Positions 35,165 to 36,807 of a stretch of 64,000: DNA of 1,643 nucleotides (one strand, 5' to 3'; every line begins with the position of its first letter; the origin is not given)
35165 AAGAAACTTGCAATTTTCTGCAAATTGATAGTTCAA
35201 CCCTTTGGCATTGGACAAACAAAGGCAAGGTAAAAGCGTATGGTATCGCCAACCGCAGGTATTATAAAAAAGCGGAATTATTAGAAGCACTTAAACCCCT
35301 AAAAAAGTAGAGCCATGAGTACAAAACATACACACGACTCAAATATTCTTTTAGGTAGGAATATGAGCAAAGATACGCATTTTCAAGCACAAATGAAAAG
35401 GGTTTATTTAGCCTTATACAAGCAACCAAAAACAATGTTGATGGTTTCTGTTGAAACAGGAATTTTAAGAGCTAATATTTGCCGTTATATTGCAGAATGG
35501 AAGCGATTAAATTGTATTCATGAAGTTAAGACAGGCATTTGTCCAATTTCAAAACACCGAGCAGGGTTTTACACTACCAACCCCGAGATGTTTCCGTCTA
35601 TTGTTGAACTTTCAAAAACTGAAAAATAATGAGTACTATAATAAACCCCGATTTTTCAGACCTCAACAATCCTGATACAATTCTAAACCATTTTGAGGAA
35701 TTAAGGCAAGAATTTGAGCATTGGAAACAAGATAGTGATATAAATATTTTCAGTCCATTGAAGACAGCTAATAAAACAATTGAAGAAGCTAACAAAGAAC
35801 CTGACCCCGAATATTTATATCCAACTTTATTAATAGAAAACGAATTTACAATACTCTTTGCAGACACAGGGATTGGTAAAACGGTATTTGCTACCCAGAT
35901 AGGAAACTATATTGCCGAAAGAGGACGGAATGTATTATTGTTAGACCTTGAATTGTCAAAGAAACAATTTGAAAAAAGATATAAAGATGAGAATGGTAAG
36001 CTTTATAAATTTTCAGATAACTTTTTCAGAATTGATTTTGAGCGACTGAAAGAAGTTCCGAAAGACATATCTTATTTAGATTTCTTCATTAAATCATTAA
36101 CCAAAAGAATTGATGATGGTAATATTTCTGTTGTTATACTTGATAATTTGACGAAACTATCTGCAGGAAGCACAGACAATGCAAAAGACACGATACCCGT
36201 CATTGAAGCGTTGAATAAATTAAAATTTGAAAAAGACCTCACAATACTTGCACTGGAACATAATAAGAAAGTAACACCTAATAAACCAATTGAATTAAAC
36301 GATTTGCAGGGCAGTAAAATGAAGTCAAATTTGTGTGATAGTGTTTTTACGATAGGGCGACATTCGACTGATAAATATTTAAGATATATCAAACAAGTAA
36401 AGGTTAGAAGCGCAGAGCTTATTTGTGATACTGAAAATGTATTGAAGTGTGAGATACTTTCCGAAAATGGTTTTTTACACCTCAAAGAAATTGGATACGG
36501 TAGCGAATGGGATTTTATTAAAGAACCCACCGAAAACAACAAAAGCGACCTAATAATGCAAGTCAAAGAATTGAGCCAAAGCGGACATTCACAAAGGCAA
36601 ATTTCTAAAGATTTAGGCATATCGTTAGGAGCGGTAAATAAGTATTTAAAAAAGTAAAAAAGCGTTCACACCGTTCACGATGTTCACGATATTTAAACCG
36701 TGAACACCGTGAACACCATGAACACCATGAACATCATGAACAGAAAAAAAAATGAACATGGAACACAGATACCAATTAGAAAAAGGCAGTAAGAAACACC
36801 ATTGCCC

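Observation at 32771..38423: Compact tRNA-Ala-integrated element with its own replication module but no capsid, relaxase or conjugation genes: candidate Bacteroidota phage satellite or integrative replicon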

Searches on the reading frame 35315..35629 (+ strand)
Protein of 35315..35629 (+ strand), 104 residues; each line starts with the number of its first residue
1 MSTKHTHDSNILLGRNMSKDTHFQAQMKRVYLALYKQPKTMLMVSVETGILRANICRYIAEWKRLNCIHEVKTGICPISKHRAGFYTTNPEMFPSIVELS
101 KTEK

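Call 8: search_protein_families(library=pfam, proteins=[window:35315-35629:+], max_evalue=0.1)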
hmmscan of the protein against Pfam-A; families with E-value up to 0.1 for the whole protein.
window:35315-35629:+ (104 aa): 1 family
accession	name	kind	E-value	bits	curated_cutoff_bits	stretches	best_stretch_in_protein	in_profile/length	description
PF01901.21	O_anti_polymase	-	0.029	14.2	24.2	1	22-58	298-334/335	Putative O-antigen polymerase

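Call 9: search_protein_families(library=phrogs, proteins=[window:35315-35629:+], max_evalue=0.1)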
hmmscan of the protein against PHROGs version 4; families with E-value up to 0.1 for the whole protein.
window:35315-35629:+ (104 aa): 0 families

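Call 10: search_protein_families(library=ncbifam, proteins=[window:35315-35629:+], max_evalue=0.1)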
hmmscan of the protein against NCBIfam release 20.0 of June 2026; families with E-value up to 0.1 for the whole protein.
window:35315-35629:+ (104 aa): 0 families

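Call 106: search_protein_families(library=padloc, proteins=[window:35315-35629:+], max_evalue=0.01)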
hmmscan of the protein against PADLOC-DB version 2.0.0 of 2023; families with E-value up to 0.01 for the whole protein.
window:35315-35629:+ (104 aa): 0 families

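Call 126: search_solved_structures(query=A8, max_evalue=5)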
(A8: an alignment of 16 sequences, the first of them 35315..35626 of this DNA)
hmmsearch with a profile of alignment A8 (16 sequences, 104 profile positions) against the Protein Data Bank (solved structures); distinct sequences matched with E-value up to 5: 8.
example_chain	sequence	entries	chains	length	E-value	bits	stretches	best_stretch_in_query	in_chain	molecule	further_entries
2l54_A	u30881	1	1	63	0.2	15.1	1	24-68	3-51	Double-stranded RNA-specific adenosine deaminase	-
2rvc_A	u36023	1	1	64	0.33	14.4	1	23-70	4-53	Interferon-inducible and double-stranded-dependent eIF-2kinase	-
4kmf_A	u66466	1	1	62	0.34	14.4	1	23-70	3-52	Interferon-inducible and double-stranded-dependent eIF-2kinase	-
3nqo_A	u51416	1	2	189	0.43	14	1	30-70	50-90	MarR-family transcriptional regulator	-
2ci8_A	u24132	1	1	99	0.45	14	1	11-43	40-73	CYTOPLASMIC PROTEIN NCK1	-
2ci9_A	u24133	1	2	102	0.49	13.9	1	11-43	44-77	CYTOPLASMIC PROTEIN NCK1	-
4v8p_BY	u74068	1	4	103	1.3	12.5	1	44-81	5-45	RPL37A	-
8gbc_A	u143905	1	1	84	1.4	12.3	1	19-68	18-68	Double-stranded RNA-specific adenosine deaminase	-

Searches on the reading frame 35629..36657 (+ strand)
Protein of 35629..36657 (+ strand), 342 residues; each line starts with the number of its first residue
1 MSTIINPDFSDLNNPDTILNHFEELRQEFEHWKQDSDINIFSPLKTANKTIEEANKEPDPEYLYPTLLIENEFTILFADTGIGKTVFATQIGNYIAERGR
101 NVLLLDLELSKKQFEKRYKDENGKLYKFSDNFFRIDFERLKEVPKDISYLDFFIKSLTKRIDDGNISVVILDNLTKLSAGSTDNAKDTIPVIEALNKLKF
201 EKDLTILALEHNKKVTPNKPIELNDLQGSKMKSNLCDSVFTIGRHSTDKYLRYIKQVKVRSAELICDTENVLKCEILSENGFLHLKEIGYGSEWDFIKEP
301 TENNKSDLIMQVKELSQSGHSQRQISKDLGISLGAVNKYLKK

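Call 8: search_protein_families(library=pfam, proteins=[window:35629-36657:+], max_evalue=0.1)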
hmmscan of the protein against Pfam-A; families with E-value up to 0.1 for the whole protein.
window:35629-36657:+ (342 aa): 14 families
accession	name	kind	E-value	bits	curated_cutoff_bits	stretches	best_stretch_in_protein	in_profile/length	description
PF13481.12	AAA_25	-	1.2e-18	67.9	27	1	52-215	14-193/195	AAA domain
PF03796.21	DnaB_C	-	4.1e-07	30.1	27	1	70-249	18-218/255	DnaB-like helicase C terminal domain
PF06745.19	ATPase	-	1.1e-06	28.6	26.6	1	70-262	18-208/231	KaiC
PF01656.29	CbiA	-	7e-05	23.2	25.4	1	78-170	6-54/125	CobQ/CobB/MinD/ParA nucleotide binding domain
PF13412.12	HTH_24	-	0.00013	21.9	21.9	1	318-342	16-40/48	Winged helix-turn-helix DNA-binding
PF21694.2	DNA_pol3_delta_C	-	0.00017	22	27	1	307-341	45-79/121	DNA polymerase III delta subunit, C-terminal domain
PF20720.3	nSTAND3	-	0.00083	19.5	27.2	1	67-146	13-88/155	Novel STAND NTPase 3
PF08281.18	Sigma70_r4_2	-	0.0032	17.5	25.7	1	319-341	26-48/54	Sigma-70, region 4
PF13479.12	AAA_24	-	0.0036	17.6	27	1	75-187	6-86/195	AAA domain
PF13384.12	HTH_23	-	0.013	15.7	24.6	1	312-341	10-39/50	Homeodomain-like domain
PF04851.21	ResIII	-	0.025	14.9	22.5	1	71-137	23-92/164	Type III restriction enzyme, res subunit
PF16575.11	CLP1_P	-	0.053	13.8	26.6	0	80-114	3-37/188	mRNA cleavage and polyadenylation factor CLP1 P-loop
PF19575.5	HTH_58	-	0.091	13.1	23.8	0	304-341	11-48/62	Helix-turn-helix domain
PF13551.12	HTH_29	-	0.097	13.2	28.1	0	315-341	7-34/64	Winged helix-turn helix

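Call 9: search_protein_families(library=phrogs, proteins=[window:35629-36657:+], max_evalue=0.1)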
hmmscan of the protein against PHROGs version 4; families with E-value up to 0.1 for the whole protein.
window:35629-36657:+ (342 aa): 22 families
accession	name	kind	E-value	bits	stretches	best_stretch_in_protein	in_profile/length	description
phrog_239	-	DNA, RNA and nucleotide metabolism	2.2e-15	57.7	1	68-261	355-576/801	DNA primase/helicase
phrog_19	-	DNA, RNA and nucleotide metabolism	1.6e-12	48.1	1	72-262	354-561/621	DnaB-like replicative helicase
phrog_6357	-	unknown function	1.4e-08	35.4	1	55-260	20-206/321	-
phrog_124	-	DNA, RNA and nucleotide metabolism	9.4e-06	26.2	1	76-178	48-121/382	Sak4-like ssDNA annealing protein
phrog_906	-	DNA, RNA and nucleotide metabolism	1.6e-05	24.9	1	154-219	613-679/872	DNA polymerase/primase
phrog_3855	-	DNA, RNA and nucleotide metabolism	2.1e-05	25.9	1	290-341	50-101/115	HTH DNA binding protein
phrog_296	-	integration and excision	3.8e-05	23.6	1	298-341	218-262/626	DNA transposition protein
phrog_1284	-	unknown function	4.3e-05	24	1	100-222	73-194/306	-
phrog_7067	-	head and packaging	6.9e-05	23.9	1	304-341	16-53/56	terminase small subunit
phrog_27475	-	unknown function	0.00014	21.5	1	309-341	7-39/599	-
phrog_2597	-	DNA, RNA and nucleotide metabolism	0.00022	20.9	1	98-214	404-516/747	DNA primase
phrog_3123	-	unknown function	0.0005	19.7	1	155-218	447-511/583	-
phrog_243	-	DNA, RNA and nucleotide metabolism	0.0018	18.3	0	165-247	142-227/273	DnaB-like replicative helicase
phrog_686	-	DNA, RNA and nucleotide metabolism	0.0027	18.9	1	305-338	34-67/76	HTH DNA binding protein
phrog_1157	-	integration and excision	0.0069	16.6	1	309-341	7-39/422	transposase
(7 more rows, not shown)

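Call 10: search_protein_families(library=ncbifam, proteins=[window:35629-36657:+], max_evalue=0.1)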
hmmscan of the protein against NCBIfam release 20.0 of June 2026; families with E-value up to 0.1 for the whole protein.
window:35629-36657:+ (342 aa): 21 families
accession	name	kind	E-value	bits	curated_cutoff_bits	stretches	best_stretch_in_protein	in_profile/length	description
NF006799.0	PRK09302.1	equivalog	0.0001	21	408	1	79-199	281-396/515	circadian clock protein KaiC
TIGR03600.1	phage_DnaB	exception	0.00016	20.8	498.65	1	68-155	191-282/421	phage replicative helicase, DnaB family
NF004723.0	PRK06067.1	subfamily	0.00019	21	194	1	75-281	38-232/243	flagellar accessory protein FlaH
NF047980.1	RoaM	exception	0.00028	20.2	400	1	138-221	176-259/356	actin-based motility regulator RoaM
NF005240.0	PRK06749.1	subfamily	0.00028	19.8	686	1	66-123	181-238/428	replicative DNA helicase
TIGR00665.1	DnaB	equivalog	0.0011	17.9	385.25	1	71-155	195-283/435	replicative DNA helicase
TIGR02237.1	recomb_radB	equivalog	0.0036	17.2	172.4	1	74-186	15-118/210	DNA repair and recombination protein RadB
TIGR04176.1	MarR_EPS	equivalog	0.0052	16.8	88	1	317-341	16-40/105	MarR family EPS-associated transcriptional regulator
NF040595.1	HTH_Cbp1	equivalog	0.0061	16.5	140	1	305-342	48-85/135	CRISPR DNA repeat-binding protein Cbp1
NF004109.0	PRK05595.1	equivalog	0.0063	15.2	737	1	75-116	205-247/444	replicative DNA helicase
NF005424.0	PRK07004.1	equivalog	0.0074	14.8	834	0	73-129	215-272/460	replicative DNA helicase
TIGR03880.1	KaiC_arch_3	hypoth_equivalog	0.0078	15.8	249.45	1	68-213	13-155/224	KaiC domain-containing protein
NF002620.0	PRK02277.1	subfamily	0.01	15.5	115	1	304-336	3-35/201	orotate phosphoribosyltransferase-like protein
NF006443.0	PRK08760.1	equivalog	0.012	14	741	1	70-124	228-283/476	replicative DNA helicase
NF004629.0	PRK05973.1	equivalog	0.02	13.9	156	1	70-175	63-157/237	DNA helicase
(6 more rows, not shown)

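Call 106: search_protein_families(library=padloc, proteins=[window:35629-36657:+], max_evalue=0.01)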
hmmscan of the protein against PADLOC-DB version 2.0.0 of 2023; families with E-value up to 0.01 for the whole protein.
window:35629-36657:+ (342 aa): 1 family
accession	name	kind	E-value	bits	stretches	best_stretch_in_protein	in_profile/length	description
PDLC04140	mad8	-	0.00084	16.9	1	70-120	26-76/314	mads_8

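Call 124: search_solved_structures(query=window:35629-36654:+, max_evalue=0.01)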
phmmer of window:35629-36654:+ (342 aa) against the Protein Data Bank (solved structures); distinct sequences matched with E-value up to 0.01: 0.
